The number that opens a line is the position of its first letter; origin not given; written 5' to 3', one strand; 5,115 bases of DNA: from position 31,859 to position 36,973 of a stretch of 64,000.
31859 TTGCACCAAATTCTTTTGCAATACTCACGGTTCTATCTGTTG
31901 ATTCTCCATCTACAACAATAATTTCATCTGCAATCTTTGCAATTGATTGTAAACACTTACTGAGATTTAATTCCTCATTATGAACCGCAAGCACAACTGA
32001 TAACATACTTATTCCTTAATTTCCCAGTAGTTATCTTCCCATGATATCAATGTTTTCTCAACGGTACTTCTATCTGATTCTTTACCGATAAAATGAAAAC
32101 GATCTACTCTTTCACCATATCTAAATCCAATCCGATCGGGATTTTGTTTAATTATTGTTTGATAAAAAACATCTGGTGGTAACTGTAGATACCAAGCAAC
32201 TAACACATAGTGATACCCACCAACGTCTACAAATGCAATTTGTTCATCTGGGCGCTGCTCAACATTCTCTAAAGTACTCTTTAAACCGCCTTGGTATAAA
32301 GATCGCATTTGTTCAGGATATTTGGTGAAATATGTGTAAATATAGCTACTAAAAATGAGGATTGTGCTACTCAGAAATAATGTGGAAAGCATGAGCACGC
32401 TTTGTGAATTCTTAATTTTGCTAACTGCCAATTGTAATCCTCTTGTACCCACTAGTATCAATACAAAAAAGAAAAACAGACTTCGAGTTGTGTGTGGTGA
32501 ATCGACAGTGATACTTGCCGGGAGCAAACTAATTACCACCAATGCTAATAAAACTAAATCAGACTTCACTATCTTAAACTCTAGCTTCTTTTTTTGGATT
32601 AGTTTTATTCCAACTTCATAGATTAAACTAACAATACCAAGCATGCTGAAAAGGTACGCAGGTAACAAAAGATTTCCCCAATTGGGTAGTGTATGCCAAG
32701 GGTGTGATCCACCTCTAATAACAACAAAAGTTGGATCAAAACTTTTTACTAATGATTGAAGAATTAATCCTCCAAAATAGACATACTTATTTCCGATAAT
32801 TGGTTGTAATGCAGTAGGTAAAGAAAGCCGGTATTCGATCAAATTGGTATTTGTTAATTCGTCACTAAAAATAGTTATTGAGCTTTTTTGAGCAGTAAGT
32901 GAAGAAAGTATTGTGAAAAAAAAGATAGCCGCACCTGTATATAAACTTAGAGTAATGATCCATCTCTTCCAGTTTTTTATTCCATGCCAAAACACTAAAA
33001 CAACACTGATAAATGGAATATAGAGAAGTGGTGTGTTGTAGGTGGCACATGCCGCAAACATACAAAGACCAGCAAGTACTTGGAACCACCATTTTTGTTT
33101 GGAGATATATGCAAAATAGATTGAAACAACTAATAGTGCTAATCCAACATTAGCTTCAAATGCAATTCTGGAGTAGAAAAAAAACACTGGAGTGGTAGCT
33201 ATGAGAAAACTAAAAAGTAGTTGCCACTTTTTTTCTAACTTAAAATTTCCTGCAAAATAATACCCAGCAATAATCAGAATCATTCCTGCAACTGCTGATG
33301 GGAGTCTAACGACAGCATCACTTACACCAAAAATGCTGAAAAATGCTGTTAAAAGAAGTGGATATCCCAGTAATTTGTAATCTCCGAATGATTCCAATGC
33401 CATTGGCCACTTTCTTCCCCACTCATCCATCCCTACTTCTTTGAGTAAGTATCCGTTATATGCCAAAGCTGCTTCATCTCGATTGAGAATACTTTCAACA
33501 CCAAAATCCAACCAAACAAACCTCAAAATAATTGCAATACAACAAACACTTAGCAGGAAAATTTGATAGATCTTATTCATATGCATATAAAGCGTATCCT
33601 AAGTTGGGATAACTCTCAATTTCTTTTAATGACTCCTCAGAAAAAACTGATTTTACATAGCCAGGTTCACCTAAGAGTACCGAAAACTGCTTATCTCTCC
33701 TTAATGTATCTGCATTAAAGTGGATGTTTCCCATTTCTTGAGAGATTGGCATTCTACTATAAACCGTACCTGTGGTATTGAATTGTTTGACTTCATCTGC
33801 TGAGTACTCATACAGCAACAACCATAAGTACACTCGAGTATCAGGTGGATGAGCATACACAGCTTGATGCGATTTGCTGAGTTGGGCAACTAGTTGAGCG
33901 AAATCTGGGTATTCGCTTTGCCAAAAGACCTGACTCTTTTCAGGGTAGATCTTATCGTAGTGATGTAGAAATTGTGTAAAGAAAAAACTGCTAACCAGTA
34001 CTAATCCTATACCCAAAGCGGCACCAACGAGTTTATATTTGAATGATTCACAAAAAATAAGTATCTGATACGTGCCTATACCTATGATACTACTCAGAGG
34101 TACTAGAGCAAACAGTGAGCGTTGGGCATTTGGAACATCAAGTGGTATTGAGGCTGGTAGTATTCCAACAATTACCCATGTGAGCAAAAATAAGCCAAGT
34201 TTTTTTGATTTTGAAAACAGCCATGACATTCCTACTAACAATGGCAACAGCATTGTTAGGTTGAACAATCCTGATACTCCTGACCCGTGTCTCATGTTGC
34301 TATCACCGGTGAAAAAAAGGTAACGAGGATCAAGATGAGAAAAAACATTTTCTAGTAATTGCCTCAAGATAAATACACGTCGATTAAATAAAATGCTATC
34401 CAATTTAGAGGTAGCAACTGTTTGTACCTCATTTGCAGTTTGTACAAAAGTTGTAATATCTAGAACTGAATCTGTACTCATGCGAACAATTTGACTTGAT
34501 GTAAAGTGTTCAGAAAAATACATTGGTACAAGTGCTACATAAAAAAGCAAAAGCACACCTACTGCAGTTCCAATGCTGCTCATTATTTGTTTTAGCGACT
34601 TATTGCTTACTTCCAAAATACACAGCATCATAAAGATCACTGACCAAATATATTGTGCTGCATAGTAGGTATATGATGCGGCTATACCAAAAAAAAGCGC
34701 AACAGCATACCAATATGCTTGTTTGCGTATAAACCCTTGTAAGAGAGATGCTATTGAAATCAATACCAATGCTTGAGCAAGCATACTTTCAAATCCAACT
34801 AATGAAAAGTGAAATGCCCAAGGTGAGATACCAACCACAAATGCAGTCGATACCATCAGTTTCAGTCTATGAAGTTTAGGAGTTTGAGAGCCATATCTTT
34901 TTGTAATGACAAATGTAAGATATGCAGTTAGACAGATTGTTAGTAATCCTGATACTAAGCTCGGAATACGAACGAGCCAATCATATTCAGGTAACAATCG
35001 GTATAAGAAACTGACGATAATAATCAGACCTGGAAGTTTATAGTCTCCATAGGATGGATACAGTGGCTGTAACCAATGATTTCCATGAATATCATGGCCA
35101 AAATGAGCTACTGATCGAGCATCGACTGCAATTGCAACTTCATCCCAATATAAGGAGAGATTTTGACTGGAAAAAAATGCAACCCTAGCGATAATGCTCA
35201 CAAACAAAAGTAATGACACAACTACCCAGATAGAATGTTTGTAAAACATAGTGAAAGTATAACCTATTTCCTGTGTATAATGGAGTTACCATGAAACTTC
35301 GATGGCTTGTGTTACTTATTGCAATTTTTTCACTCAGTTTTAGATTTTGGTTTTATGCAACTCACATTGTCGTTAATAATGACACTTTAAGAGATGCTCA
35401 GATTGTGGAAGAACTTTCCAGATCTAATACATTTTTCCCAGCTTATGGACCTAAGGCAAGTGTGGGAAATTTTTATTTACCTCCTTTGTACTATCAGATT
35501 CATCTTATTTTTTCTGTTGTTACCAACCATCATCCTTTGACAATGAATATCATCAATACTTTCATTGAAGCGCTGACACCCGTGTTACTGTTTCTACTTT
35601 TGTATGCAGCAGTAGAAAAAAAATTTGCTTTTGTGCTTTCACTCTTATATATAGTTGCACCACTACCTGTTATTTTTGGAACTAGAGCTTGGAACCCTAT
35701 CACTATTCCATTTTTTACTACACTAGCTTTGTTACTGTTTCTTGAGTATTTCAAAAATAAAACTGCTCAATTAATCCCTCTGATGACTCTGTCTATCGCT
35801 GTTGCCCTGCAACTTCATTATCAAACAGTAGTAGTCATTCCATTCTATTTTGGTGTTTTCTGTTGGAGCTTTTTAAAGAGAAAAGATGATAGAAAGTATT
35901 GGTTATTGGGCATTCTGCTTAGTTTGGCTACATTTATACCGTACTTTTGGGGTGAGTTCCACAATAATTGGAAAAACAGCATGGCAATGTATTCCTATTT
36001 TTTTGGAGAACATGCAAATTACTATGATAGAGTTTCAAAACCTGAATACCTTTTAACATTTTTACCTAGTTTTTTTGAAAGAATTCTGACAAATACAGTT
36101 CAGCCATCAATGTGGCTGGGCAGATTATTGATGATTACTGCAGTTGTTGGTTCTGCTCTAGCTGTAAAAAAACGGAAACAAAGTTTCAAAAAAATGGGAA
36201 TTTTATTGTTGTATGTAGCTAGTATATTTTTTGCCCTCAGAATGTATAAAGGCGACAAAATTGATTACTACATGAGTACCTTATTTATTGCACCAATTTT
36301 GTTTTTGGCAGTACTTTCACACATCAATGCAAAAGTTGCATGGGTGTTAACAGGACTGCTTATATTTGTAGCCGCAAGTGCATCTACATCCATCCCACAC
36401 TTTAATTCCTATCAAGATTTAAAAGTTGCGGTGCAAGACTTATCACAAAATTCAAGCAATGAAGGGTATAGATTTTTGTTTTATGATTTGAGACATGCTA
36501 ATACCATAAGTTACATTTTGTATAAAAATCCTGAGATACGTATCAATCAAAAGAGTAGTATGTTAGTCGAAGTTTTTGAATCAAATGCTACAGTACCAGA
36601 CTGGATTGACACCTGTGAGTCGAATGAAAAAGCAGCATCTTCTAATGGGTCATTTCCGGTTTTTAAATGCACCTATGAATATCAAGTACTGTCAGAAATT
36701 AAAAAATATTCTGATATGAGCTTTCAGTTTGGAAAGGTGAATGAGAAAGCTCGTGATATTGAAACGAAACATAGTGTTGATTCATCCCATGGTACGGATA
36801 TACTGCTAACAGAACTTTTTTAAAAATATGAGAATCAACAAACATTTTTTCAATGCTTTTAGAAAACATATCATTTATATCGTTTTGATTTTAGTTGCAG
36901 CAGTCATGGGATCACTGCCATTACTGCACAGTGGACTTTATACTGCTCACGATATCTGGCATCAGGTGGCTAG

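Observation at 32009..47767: Tandem array of at least seven ArnT/PMT-like GT-C glycosyltransferase paralogs, six defining an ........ loop subfamily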

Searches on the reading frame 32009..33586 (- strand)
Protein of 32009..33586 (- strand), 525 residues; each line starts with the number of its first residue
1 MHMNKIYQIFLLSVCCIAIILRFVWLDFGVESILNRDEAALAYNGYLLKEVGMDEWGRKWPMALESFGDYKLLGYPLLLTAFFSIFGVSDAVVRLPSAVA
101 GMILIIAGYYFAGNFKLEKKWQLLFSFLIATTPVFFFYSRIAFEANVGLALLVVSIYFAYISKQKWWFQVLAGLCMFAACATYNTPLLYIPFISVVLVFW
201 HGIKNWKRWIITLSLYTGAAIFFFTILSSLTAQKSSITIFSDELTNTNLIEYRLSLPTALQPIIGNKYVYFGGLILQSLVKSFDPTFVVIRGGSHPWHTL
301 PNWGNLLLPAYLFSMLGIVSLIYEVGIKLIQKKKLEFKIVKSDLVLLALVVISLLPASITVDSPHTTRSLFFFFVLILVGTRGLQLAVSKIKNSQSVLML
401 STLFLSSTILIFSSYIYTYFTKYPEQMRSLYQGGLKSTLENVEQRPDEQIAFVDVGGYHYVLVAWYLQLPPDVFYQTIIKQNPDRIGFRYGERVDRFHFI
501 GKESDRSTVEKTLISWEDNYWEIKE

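Call 4: search_protein_families(library=pfam, proteins=[window:32009-33586:-], max_evalue=0.01)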
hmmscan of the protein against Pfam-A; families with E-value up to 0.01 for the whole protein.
window:32009-33586:- (525 aa): 1 family
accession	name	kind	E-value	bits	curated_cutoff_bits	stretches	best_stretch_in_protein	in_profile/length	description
PF13231.12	PMT_2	-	1.1e-06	29.4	26.1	1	75-224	6-155/160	Dolichyl-phosphate-mannose-protein mannosyltransferase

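Call 5: search_protein_families(library=ncbifam, proteins=[window:32009-33586:-], max_evalue=0.01)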
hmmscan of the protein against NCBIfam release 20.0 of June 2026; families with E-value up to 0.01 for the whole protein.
window:32009-33586:- (525 aa): 1 family
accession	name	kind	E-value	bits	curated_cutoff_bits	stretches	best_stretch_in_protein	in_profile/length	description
TIGR03663.1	TIGR03663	subfamily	7.7e-10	38.4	126.25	1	12-198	5-179/435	flippase activity-associated protein Agl23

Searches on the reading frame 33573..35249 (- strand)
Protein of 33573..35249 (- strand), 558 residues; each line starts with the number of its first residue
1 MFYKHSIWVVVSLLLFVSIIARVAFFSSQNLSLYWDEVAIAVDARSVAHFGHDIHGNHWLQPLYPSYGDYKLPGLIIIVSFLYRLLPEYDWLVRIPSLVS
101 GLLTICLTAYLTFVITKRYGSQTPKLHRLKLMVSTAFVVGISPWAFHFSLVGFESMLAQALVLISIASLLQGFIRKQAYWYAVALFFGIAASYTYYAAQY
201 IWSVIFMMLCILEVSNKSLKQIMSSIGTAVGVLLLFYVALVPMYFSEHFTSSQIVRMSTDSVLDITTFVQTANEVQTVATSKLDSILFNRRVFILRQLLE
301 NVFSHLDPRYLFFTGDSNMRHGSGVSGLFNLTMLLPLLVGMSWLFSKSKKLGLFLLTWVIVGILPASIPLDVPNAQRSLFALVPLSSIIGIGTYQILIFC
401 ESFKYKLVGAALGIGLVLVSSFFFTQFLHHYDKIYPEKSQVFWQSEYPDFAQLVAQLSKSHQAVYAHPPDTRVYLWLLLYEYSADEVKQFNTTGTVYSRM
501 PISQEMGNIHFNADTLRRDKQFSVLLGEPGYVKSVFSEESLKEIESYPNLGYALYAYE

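Call 4: search_protein_families(library=pfam, proteins=[window:33573-35249:-], max_evalue=0.01)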
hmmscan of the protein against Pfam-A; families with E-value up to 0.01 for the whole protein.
window:33573-35249:- (558 aa): 0 families

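Call 5: search_protein_families(library=ncbifam, proteins=[window:33573-35249:-], max_evalue=0.01)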
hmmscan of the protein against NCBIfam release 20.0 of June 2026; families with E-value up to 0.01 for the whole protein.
window:33573-35249:- (558 aa): 0 families

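Call 43: search_protein_families(library=pfam, proteins=[window:33573-35249:-], max_evalue=1)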
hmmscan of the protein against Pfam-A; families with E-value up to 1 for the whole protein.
window:33573-35249:- (558 aa): 2 families
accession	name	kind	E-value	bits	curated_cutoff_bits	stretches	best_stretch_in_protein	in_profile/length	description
PF14236.12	DruA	-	0.062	12.9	27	1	380-445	185-251/297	Druantia protein DruA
PF11658.13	CBP_BcsG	-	0.22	10.4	24.8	1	198-280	19-101/516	Cellulose biosynthesis protein BcsG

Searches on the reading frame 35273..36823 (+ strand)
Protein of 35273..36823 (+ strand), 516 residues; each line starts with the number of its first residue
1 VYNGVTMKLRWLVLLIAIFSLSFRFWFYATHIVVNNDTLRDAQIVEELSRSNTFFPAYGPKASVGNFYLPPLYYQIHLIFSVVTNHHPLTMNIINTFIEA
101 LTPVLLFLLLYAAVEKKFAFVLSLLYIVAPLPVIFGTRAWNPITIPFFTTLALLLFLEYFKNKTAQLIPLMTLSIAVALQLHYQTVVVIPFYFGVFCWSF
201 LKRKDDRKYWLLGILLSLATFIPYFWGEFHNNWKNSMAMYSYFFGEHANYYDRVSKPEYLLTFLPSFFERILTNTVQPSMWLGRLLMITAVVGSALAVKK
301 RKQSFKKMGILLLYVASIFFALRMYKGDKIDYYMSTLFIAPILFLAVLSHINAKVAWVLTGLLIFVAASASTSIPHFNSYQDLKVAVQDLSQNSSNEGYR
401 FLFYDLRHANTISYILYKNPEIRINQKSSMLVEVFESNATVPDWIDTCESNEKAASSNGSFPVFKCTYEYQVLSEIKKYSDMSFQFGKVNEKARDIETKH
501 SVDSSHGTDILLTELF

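Call 4: search_protein_families(library=pfam, proteins=[window:35273-36823:+], max_evalue=0.01)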
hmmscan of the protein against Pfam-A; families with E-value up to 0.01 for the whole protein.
window:35273-36823:+ (516 aa): 2 families
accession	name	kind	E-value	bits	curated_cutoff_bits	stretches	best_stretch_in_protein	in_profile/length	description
PF13231.12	PMT_2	-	0.0036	18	26.1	1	70-225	3-158/160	Dolichyl-phosphate-mannose-protein mannosyltransferase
PF04932.20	Wzy_C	-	0.0057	16.9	31.7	1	172-237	5-70/149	O-Antigen ligase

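Call 5: search_protein_families(library=ncbifam, proteins=[window:35273-36823:+], max_evalue=0.01)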
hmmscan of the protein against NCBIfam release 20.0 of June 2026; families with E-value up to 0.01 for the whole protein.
window:35273-36823:+ (516 aa): 0 families
